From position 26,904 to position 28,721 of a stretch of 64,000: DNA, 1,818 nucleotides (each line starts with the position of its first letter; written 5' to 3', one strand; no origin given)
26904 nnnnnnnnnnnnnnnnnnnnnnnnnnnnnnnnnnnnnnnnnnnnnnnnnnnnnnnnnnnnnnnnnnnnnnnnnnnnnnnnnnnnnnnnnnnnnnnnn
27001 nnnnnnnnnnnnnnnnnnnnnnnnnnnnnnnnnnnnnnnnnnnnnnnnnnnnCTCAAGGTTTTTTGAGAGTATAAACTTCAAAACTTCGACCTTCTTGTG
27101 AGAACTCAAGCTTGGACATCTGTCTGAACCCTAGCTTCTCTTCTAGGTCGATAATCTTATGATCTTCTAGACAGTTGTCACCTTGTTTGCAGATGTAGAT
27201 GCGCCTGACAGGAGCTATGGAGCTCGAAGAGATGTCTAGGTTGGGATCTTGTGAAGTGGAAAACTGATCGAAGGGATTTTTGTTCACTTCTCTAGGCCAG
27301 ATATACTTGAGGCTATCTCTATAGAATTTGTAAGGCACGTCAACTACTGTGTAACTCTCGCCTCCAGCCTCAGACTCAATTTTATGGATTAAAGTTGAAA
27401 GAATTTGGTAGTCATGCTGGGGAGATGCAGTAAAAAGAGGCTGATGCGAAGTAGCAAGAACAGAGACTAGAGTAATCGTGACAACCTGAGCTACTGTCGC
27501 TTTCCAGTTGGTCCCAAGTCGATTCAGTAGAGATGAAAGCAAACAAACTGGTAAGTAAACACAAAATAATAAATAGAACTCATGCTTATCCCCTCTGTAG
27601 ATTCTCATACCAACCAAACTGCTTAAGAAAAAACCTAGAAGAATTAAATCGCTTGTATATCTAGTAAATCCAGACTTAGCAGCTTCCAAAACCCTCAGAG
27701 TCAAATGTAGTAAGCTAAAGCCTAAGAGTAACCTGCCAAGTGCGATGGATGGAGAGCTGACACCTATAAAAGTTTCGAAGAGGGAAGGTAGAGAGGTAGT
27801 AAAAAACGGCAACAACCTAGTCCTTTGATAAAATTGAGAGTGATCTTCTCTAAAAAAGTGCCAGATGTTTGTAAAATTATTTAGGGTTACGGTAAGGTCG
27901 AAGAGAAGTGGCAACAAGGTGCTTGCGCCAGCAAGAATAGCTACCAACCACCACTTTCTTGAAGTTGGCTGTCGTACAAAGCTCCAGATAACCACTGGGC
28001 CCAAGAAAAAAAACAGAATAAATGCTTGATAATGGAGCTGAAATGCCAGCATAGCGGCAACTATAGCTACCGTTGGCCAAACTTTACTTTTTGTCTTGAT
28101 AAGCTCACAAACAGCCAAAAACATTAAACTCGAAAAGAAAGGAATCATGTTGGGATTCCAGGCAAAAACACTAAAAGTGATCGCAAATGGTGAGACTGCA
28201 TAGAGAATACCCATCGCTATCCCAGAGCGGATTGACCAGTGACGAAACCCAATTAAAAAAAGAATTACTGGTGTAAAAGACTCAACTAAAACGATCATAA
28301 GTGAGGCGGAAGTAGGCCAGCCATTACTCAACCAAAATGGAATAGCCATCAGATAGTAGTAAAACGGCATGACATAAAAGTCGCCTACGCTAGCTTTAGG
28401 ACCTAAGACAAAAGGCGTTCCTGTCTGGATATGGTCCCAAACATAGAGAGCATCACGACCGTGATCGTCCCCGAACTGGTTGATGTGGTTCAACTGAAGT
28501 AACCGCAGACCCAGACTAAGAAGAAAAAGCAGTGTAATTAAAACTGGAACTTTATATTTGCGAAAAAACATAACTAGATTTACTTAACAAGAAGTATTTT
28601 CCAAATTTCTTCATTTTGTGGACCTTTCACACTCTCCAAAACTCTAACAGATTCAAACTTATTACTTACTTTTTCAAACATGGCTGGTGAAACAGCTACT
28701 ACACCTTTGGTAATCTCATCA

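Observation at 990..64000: Unusually large set of ~16 GT-C-like membrane glycosyltransferase paralogues fed by three polyprenol-P-sugar synthases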

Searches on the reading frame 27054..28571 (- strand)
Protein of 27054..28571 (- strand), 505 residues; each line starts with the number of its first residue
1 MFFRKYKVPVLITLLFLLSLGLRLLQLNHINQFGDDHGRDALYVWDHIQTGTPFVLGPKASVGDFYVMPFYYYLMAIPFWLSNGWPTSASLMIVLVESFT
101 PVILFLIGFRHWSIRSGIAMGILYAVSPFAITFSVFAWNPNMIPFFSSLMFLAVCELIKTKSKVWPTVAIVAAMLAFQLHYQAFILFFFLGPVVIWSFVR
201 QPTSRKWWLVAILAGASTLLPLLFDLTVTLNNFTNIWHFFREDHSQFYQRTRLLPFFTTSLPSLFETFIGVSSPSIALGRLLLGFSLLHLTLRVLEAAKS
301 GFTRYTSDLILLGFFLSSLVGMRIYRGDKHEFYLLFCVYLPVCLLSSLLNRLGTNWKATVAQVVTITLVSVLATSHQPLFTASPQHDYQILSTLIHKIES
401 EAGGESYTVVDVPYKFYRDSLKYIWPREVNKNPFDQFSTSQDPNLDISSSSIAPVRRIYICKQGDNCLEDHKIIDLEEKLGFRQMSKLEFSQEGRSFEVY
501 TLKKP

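Call 3: search_protein_families(library=pfam, proteins=[window:27054-28571:-], max_evalue=0.01)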
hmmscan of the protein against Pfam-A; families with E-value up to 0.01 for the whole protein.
window:27054-28571:- (505 aa): 0 families

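Call 12: search_protein_families(library=ncbifam, proteins=[window:27054-28571:-], max_evalue=0.1)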
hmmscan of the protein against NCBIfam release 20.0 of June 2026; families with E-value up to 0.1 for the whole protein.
window:27054-28571:- (505 aa): 1 family
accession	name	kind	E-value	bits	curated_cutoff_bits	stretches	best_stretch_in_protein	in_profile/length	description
TIGR03663.1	TIGR03663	subfamily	0.00038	19.6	126.25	1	12-258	4-237/435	flippase activity-associated protein Agl23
